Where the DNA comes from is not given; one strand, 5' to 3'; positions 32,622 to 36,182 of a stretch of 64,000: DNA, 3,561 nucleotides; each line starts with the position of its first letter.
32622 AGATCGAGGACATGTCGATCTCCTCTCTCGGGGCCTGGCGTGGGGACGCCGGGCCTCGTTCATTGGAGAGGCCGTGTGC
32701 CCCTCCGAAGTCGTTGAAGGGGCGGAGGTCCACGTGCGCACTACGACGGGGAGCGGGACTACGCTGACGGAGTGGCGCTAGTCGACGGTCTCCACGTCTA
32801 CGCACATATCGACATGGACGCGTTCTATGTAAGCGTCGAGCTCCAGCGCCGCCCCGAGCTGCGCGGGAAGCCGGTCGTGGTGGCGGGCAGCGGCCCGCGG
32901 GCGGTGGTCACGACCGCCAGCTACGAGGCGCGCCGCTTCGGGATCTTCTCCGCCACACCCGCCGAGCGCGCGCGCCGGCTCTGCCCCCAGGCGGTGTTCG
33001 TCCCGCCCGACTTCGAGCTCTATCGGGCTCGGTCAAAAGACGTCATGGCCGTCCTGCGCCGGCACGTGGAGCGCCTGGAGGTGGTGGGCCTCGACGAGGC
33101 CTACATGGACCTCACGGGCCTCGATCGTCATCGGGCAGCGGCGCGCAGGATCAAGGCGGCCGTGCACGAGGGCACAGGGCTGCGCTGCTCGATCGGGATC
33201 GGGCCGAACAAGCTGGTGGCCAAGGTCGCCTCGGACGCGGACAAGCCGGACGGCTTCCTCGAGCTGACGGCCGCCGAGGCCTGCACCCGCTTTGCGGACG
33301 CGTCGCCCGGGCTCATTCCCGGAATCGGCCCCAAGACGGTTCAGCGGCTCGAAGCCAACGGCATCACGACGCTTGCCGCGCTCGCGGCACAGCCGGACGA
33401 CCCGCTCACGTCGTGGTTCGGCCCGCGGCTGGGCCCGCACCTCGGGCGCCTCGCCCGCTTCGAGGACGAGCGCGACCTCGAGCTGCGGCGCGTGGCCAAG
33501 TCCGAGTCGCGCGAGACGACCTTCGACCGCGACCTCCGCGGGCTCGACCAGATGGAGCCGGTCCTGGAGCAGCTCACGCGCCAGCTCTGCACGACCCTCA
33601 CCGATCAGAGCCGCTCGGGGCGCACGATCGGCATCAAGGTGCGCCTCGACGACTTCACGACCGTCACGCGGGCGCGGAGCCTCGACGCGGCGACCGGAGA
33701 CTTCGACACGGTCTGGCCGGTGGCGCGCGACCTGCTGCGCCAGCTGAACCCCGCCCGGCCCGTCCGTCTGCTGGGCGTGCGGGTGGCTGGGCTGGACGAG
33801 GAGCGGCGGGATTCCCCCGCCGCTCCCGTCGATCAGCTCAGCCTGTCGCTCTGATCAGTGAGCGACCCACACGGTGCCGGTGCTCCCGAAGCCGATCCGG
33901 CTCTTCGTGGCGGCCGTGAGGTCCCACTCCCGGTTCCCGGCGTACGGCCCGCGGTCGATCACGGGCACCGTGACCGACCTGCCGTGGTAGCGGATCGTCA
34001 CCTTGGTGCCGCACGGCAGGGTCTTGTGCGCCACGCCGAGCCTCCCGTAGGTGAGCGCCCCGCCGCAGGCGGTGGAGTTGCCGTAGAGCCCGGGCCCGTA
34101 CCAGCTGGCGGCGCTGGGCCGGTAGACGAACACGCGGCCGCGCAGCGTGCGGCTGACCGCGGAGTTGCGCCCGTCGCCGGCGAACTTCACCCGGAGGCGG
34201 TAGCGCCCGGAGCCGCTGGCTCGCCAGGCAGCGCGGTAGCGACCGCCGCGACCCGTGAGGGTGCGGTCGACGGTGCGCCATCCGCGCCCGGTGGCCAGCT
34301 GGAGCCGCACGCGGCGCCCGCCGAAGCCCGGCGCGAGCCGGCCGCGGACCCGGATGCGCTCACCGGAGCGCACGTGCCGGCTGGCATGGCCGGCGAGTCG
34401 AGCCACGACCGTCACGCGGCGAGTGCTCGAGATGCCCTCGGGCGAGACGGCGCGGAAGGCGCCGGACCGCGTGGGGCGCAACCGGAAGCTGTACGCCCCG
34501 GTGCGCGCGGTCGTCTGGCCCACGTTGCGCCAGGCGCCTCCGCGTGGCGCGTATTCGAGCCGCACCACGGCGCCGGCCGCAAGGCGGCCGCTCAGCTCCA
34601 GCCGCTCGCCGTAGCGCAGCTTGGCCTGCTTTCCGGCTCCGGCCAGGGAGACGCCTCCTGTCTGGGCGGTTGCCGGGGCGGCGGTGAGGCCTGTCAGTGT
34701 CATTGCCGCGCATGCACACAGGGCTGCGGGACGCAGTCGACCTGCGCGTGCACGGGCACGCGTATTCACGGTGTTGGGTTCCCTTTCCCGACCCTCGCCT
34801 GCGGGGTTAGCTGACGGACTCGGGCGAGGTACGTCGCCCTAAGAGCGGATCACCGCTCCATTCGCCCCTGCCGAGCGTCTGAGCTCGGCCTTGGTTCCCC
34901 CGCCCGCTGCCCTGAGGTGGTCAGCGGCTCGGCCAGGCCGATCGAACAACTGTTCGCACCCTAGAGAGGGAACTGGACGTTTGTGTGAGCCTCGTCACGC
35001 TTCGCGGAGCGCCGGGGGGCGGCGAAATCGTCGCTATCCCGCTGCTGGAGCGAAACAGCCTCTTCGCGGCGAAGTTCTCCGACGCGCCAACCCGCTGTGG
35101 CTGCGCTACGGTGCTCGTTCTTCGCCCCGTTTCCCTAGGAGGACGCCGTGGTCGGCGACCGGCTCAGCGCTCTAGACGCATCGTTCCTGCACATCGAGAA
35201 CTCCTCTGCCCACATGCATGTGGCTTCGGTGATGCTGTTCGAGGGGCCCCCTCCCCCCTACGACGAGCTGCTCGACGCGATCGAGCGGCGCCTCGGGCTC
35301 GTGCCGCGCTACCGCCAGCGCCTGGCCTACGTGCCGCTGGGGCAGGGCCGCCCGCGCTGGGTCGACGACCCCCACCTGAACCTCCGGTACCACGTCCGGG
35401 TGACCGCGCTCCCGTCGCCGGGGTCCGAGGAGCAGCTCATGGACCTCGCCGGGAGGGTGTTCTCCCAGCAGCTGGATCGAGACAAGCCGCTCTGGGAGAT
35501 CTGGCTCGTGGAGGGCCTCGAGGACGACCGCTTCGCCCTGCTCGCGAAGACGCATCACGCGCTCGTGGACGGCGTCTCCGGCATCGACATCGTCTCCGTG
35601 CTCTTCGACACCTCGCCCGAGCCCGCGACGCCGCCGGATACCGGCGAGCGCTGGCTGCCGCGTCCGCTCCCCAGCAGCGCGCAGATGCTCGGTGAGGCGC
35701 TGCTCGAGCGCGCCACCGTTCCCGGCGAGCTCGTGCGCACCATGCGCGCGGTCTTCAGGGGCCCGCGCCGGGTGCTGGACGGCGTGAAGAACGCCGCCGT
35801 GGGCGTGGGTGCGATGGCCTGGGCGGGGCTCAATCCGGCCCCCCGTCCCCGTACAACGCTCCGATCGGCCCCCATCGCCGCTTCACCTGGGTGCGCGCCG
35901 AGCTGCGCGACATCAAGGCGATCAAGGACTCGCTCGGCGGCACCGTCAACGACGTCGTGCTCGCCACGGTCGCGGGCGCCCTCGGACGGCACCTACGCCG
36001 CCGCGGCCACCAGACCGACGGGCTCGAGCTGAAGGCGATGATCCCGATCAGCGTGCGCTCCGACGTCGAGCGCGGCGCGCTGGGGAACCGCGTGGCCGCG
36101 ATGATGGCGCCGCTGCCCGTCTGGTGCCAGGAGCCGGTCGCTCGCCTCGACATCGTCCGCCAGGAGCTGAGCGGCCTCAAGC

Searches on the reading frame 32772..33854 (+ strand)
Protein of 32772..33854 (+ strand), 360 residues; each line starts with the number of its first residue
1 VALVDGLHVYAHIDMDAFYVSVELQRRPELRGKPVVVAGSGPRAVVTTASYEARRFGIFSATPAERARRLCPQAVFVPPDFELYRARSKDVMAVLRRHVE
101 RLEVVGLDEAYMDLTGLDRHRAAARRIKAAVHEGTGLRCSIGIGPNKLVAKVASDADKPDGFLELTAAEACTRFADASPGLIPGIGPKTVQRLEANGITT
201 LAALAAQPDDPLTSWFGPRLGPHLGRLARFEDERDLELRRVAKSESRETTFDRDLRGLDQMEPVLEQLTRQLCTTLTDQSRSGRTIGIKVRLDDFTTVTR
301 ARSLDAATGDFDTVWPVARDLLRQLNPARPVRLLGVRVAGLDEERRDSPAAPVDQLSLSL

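Call 39: search_protein_families(library=pfam, proteins=[window:32772-33854:+], max_evalue=0.00001)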
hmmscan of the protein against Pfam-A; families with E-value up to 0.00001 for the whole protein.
window:32772-33854:+ (360 aa): 2 families
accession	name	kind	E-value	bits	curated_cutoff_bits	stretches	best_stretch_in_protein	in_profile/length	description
PF00817.25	IMS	-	9.5e-50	168.8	23.2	1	13-155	1-148/148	impB/mucB/samB family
PF11799.13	IMS_C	-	1.2e-23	84.1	20.7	1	243-344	2-102/109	impB/mucB/samB family C-terminal domain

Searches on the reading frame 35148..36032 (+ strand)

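Call 39: search_protein_families(library=pfam, proteins=[window:35148-36032:+], max_evalue=0.00001)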
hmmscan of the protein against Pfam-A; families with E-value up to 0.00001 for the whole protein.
window:35148-36032:+ (294 aa): 1 family
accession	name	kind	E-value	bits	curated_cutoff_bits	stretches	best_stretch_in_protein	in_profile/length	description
PF03007.21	WS_DGAT_cat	-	2.6e-59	201.6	23.6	1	6-223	1-213/263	Wax ester synthase/diacylglycerol acyltransferase catalytic domain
